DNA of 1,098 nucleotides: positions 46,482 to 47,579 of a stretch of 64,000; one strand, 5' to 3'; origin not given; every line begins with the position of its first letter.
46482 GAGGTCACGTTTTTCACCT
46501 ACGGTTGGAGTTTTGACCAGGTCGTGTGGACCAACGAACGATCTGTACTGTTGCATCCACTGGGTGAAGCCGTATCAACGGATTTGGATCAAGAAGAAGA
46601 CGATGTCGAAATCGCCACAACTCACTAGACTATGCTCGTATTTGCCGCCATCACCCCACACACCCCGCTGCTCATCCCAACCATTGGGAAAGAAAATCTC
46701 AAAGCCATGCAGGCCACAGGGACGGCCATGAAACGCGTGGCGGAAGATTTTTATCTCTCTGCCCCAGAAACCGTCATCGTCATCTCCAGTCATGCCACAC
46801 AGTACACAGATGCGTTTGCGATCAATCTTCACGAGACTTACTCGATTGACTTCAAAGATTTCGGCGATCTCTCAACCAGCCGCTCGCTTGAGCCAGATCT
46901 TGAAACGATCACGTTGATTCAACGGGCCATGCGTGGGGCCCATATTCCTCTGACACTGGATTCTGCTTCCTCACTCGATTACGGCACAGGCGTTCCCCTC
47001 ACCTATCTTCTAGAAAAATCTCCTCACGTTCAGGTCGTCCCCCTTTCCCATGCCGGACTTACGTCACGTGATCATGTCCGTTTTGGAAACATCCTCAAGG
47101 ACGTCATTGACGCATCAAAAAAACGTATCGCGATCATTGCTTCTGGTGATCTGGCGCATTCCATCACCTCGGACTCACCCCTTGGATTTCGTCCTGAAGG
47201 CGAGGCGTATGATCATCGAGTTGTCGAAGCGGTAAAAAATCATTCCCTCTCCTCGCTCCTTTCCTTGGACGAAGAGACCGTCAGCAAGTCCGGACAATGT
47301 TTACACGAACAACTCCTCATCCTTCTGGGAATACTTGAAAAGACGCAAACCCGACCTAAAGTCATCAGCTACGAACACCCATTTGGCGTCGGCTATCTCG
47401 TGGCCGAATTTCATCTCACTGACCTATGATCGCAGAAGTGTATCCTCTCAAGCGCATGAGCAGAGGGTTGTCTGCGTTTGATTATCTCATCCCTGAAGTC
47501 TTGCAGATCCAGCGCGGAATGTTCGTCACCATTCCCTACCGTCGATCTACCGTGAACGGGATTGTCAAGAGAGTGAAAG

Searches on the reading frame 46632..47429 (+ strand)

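Call 60: search_protein_families(library=pfam, proteins=[window:46632-47429:+], max_evalue=0.00001)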
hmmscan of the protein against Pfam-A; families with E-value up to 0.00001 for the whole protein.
window:46632-47429:+ (265 aa): 2 families
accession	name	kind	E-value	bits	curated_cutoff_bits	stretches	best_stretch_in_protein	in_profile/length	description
PF02900.23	LigB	-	6.4e-33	114.4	26.3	1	5-257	2-268/269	Catalytic LigB subunit of aromatic ring-opening dioxygenase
PF01875.22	Memo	-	6.4e-06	26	27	0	124-248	129-250/269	Memo-like protein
